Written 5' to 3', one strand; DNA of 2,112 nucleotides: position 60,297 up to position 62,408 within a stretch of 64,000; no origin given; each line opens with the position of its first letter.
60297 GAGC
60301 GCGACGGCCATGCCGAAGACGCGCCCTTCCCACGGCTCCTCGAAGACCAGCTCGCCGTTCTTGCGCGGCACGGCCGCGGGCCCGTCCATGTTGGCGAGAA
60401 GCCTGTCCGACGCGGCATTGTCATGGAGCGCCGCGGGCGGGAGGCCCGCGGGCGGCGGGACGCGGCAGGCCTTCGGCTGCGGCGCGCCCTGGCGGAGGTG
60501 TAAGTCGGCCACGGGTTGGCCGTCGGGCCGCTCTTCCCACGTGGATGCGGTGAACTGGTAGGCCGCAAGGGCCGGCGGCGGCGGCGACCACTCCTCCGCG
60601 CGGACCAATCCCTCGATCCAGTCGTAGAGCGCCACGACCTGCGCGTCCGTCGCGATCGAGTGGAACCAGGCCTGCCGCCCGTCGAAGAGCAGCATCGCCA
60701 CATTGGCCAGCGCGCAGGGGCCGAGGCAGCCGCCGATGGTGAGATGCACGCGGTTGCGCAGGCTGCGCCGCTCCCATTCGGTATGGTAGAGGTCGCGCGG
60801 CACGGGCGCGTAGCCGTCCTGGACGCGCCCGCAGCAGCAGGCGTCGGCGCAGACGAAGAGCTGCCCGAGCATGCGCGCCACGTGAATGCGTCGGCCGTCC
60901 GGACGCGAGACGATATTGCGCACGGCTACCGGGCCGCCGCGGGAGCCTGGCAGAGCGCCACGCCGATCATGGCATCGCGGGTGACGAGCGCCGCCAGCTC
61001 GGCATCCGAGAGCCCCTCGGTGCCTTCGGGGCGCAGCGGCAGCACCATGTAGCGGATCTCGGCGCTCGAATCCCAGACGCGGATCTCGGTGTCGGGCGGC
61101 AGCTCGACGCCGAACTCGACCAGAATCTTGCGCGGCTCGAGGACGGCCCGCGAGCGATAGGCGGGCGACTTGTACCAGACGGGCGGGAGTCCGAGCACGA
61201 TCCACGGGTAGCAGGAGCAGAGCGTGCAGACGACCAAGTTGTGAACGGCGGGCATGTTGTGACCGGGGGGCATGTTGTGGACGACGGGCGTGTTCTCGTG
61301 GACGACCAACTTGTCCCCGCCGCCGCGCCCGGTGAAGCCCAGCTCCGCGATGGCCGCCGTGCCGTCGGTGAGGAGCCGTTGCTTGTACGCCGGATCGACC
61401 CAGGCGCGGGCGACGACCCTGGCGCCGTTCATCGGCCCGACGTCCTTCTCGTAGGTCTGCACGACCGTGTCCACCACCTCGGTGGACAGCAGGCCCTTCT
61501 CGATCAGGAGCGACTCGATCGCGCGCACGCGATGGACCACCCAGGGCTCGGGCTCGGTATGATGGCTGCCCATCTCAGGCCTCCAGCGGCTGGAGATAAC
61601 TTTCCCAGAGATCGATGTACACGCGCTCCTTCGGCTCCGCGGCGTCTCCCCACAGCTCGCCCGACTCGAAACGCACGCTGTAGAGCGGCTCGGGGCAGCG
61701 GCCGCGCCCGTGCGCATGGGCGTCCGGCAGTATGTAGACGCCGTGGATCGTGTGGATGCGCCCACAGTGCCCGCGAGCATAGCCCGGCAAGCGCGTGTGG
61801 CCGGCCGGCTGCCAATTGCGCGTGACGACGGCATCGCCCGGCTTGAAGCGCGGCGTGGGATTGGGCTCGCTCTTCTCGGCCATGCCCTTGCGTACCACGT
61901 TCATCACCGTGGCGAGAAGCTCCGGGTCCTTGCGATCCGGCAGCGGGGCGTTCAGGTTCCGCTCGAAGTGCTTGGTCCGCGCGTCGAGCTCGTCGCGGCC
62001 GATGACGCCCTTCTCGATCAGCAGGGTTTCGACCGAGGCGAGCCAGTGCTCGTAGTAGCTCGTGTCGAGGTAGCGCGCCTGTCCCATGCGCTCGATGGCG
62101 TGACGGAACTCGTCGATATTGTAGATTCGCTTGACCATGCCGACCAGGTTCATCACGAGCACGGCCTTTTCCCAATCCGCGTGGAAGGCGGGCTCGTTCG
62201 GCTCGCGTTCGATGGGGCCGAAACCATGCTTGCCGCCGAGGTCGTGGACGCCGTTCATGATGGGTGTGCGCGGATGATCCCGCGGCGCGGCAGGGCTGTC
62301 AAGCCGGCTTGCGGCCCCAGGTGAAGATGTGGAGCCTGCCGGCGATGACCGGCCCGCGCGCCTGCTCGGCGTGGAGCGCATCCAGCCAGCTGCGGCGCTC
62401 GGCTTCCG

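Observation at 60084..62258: Cobalt-type nitrile hydratase operon (beta-alpha-accessory) with a novel fused activator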

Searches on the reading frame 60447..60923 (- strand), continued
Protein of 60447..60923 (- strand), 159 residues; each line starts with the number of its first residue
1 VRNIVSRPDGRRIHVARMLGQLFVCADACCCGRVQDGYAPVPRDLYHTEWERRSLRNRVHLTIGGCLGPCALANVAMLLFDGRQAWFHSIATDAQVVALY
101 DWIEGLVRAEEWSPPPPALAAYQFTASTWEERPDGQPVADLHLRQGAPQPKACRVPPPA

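Call 73: search_solved_structures(query=A4, max_evalue=10, show_alignments=5)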
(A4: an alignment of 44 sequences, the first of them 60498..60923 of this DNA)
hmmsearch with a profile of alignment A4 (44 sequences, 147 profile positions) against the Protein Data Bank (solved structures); distinct sequences matched with E-value up to 10: 9.
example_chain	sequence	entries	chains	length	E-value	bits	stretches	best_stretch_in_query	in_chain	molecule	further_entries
5abr_A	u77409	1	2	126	8.4e-06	28.5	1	44-82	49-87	FERREDOXIN, 2FE-2S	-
7t2r_B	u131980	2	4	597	5.1e-05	26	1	23-86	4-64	NiFe hydrogenase subunit B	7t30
7q4v_B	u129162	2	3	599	8.5e-05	25.3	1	22-86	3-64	Iron hydrogenase HydB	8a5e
1f37_A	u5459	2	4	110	0.47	13.1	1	38-102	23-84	FERREDOXIN [2FE-2S] | [2Fe-2S] ferredoxin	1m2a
9gsq_A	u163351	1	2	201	0.73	12.5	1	8-39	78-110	DNA binding domain of J-DNA binding protein 3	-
9gso_A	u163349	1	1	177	0.84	12.3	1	17-39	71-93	DNA binding domain of J-DNA Binding Protein 3 (JBP3)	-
2p18_A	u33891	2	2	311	1.8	11.3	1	77-137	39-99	Glyoxalase II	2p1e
9n5u_C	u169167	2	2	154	2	11.1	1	28-83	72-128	NfnC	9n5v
7p5h_C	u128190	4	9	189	3.3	10.4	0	27-82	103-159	Fe-hydrogenase, subunit gamma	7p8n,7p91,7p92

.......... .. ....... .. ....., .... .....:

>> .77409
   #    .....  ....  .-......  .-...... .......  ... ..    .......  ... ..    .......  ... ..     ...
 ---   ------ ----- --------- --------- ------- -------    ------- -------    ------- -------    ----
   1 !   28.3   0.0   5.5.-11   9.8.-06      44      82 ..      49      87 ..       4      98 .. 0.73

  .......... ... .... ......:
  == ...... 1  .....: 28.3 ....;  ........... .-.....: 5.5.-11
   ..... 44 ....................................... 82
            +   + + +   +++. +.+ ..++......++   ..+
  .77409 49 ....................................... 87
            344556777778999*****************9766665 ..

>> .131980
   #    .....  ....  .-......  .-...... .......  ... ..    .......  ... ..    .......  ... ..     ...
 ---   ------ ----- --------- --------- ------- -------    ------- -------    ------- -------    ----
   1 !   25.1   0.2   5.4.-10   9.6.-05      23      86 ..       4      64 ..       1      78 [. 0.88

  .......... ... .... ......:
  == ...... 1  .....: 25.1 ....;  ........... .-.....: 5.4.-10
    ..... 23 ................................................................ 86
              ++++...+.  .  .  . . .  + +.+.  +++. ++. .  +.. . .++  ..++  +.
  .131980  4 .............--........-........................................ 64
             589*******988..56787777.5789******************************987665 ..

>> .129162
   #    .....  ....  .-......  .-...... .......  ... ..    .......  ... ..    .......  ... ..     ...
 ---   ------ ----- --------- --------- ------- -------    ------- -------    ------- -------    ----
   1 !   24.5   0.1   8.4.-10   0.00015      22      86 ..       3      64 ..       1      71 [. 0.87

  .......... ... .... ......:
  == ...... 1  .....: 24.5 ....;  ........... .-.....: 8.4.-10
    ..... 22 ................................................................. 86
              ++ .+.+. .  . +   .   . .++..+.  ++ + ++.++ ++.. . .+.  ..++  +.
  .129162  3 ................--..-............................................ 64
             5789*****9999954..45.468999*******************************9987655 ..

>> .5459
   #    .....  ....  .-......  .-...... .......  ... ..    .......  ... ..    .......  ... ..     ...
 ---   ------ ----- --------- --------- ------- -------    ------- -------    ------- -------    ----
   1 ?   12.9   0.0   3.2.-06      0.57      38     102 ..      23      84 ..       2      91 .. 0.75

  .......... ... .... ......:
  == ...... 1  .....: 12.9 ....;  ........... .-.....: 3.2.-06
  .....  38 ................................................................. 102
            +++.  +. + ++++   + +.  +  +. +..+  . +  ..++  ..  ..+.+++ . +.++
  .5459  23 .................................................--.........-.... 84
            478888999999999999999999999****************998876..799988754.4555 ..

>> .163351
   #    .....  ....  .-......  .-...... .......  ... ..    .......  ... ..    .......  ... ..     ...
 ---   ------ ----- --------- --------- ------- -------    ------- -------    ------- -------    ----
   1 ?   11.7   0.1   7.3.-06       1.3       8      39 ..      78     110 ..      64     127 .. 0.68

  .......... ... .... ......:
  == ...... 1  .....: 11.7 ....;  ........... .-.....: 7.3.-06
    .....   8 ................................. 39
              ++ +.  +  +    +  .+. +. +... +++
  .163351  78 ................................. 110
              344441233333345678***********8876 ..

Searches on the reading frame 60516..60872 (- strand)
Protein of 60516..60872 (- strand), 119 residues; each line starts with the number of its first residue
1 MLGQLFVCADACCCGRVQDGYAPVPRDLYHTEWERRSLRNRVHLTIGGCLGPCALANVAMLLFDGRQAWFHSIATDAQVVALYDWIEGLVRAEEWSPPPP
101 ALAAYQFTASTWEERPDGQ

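Call 7: search_protein_families(library=pfam, proteins=[window:60516-60872:-], max_evalue=10)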
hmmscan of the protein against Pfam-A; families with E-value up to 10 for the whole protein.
window:60516-60872:- (119 aa): 1 family
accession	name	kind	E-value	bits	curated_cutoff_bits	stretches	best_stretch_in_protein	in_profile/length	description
PF12610.13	SOCS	-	0.003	18.4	23.7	1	12-50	12-49/57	Suppressor of cytokine signalling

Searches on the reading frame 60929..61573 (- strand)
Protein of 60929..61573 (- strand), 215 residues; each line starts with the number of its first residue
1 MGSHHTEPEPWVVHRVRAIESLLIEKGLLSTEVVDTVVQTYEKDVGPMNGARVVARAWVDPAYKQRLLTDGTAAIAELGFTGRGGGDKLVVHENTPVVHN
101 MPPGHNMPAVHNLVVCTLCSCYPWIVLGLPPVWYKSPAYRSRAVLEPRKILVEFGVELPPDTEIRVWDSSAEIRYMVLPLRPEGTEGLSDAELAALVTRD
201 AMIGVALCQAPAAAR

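Call 4: search_protein_families(library=pfam, proteins=[window:60929-61573:-], max_evalue=0.1)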
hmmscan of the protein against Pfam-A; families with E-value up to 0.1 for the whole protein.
window:60929-61573:- (215 aa): 2 families
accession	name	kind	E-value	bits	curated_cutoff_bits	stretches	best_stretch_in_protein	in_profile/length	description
PF02979.21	NHase_alpha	-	3e-85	284.7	27.2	2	106-206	84-184/184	Nitrile hydratase, alpha chain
PF14407.11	Frankia_peptide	-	0.025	15.3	48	1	52-79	4-31/63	Ribosomally synthesized peptide prototyped by Frankia Franean1_4349.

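Call 5: search_protein_families(library=ncbifam, proteins=[window:60929-61573:-], max_evalue=0.1)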
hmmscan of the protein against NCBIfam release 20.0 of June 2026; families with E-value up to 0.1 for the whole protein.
window:60929-61573:- (215 aa): 5 families
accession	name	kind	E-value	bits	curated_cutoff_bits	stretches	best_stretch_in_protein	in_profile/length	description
TIGR01323.1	nitrile_alph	equivalog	3.8e-88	294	249.85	2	106-211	84-189/189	nitrile hydratase subunit alpha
TIGR03887.1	thiocyan_alph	equivalog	2.1e-59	200.7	291.45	1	18-209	12-198/200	thiocyanate hydrolase subunit gamma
TIGR03793.1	leader_NHLP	domain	3.6e-15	55.6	50.9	2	138-195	18-73/77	NHLP leader peptide family RiPP precursor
TIGR04351.1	TOMM_nitrile_2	subfamily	8.1e-09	34.9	65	2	51-81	3-33/48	TIGR04351 family putative TOMM peptide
NF038399.1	NH_RiPP_Os17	domain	5.4e-05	23.2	40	1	51-80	4-33/63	Os1348 family NHLP clan protein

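Call 79: search_solved_structures(query=window:60929-61573:-, max_evalue=1e-20, show_alignments=1)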
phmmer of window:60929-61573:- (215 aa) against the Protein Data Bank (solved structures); distinct sequences matched with E-value up to 1e-20: 35.
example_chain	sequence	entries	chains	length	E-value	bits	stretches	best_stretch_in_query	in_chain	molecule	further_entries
4ob1_A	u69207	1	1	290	2.6e-85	289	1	10-209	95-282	Cobalt-containing nitrile hydratase subunit alpha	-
3hht_A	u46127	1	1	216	1.9e-75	256.8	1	3-212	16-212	Nitrile hydratase alpha subunit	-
2dpp_A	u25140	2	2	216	1.9e-75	256.8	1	3-212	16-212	Nitrile hydratase alpha subunit | Nitrile hydratase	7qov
1v29_A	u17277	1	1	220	2.1e-75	256.6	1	3-212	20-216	nitrile hydratase a chain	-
7qou_A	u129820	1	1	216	2.9e-75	256.2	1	3-212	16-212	Nitrile hydratase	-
7qop_A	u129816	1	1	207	7.6e-75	254.8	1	3-212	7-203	Nitrile hydratase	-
7qom_A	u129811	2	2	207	7.9e-75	254.7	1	3-212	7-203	Nitrile hydratase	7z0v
7qoy_A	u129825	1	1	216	9.5e-75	254.5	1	3-212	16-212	Nitrile hydratase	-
3qxe_A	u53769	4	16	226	1.1e-74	254.3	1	8-212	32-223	Co-type Nitrile Hydratase alpha subunit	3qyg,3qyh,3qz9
3qz5_A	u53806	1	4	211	1.9e-74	253.5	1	8-212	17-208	Co-type Nitrile Hydratase alpha subunit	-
4ob3_A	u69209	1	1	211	3.4e-66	226.5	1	10-211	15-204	Cobalt-containing nitrile hydratase subunit alpha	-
7w8l_A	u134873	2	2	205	4.1e-66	226.2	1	10-210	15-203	Nitrile hydratase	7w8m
8i6n_A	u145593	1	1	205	4.2e-66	226.2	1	10-210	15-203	Cobalt-containing nitrile hydratase subunit alpha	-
1ugp_A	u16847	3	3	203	5.9e-66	225.7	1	10-208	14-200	Cobalt-containing nitrile hydratase subunit alpha | Nitrile Hydratase alpha subunit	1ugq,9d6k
4ob2_A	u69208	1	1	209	6e-66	225.7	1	10-209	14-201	Cobalt-containing nitrile hydratase subunit alpha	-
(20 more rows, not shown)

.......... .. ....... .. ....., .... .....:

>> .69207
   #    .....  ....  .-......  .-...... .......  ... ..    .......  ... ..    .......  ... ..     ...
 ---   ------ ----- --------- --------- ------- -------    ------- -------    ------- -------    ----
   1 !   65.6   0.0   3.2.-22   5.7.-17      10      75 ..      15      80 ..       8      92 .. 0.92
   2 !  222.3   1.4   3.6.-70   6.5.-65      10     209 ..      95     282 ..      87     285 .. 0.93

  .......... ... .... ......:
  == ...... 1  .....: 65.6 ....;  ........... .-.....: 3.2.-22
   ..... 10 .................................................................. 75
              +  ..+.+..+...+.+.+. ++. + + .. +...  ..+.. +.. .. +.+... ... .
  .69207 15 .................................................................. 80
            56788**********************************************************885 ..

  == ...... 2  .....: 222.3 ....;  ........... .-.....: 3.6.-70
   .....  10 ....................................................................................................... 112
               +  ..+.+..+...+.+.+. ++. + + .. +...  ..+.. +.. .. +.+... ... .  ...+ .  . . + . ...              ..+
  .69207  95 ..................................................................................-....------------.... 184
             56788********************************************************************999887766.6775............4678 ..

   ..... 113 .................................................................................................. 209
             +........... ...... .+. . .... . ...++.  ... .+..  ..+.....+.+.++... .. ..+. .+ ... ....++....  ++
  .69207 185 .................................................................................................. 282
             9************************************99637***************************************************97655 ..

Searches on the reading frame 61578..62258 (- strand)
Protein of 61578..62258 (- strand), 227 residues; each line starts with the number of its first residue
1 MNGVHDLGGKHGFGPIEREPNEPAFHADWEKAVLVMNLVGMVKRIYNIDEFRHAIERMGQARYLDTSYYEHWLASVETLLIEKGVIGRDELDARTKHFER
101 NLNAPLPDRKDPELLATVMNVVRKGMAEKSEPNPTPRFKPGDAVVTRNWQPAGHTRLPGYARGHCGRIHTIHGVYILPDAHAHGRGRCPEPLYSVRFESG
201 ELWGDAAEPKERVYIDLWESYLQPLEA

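Call 4: search_protein_families(library=pfam, proteins=[window:61578-62258:-], max_evalue=0.1)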
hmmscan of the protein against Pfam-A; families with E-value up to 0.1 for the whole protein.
window:61578-62258:- (227 aa): 2 families
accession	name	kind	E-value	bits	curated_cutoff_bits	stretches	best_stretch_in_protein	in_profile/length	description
PF21006.2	NHase_beta_N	-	1.1e-39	135.5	21.5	1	1-109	1-109/115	Nitrile hydratase beta subunit, N-terminal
PF02211.21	NHase_beta_C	-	7.4e-34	116.6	27.7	1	131-223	5-97/98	Nitrile hydratase beta subunit, C-terminal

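Call 5: search_protein_families(library=ncbifam, proteins=[window:61578-62258:-], max_evalue=0.1)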
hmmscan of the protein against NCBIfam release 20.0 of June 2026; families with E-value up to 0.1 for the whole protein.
window:61578-62258:- (227 aa): 2 families
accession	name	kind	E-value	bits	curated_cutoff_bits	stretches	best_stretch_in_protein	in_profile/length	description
TIGR03888.1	nitrile_beta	equivalog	6.4e-80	268.3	152.2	1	1-224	1-225/226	nitrile hydratase subunit beta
TIGR03889.1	nitrile_acc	equivalog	1.3e-06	28.3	46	1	25-91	1-73/74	nitrile hydratase accessory protein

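Call 80: search_solved_structures(query=window:61578-62258:-, max_evalue=1e-20, show_alignments=1)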
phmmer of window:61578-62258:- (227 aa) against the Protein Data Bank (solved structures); distinct sequences matched with E-value up to 1e-20: 24.
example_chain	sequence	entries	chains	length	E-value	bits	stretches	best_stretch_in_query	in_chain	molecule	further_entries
3qxe_B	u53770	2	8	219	1.3e-60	208.1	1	1-224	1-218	Co-type Nitrile Hydratase beta subunit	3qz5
3qyg_B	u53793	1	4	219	3.3e-60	206.8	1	1-224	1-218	Co-type Nitrile Hydratase beta subunit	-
3qz9_B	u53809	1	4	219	4.4e-60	206.4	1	1-224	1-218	Co-type Nitrile Hydratase beta subunit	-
3qyh_B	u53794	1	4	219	4.1e-59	203.2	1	1-224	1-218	Co-type Nitrile Hydratase beta subunit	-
7w8m_B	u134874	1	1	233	5.7e-55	189.6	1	1-224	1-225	Cobalt-containing nitrile hydratase subunit beta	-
1ire_B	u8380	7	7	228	6.7e-55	189.4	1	1-224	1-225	Nitrile Hydratase | Nitrile Hydratase beta subunit | Cobalt-containing nitrile hydratase subunit beta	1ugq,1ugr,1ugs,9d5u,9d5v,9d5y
3vyh_B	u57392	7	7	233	7.1e-55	189.3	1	1-224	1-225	Cobalt-containing nitrile hydratase subunit beta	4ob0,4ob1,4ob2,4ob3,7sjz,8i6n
3hht_B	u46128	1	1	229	9.9e-55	188.9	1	1-225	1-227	Nitrile hydratase beta subunit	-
7w8l_B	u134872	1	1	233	1.1e-54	188.7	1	1-224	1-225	Cobalt-containing nitrile hydratase subunit beta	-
1ugp_B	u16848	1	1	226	1.1e-54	188.7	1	1-223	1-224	Cobalt-containing nitrile hydratase subunit beta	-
9d6m_B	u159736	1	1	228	1.7e-54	188.1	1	1-224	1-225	Cobalt-containing nitrile hydratase subunit beta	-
9d6j_B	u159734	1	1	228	1.7e-54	188.1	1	1-224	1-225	Cobalt-containing nitrile hydratase subunit beta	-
9d6k_B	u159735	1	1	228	4.2e-54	186.8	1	1-224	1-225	Cobalt-containing nitrile hydratase subunit beta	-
9d65_B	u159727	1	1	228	4.3e-54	186.8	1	1-224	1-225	Cobalt-containing nitrile hydratase subunit beta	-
2dpp_B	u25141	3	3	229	1.1e-53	185.5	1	1-225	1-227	Nitrile hydratase beta subunit | Nitrile hydratase subunit beta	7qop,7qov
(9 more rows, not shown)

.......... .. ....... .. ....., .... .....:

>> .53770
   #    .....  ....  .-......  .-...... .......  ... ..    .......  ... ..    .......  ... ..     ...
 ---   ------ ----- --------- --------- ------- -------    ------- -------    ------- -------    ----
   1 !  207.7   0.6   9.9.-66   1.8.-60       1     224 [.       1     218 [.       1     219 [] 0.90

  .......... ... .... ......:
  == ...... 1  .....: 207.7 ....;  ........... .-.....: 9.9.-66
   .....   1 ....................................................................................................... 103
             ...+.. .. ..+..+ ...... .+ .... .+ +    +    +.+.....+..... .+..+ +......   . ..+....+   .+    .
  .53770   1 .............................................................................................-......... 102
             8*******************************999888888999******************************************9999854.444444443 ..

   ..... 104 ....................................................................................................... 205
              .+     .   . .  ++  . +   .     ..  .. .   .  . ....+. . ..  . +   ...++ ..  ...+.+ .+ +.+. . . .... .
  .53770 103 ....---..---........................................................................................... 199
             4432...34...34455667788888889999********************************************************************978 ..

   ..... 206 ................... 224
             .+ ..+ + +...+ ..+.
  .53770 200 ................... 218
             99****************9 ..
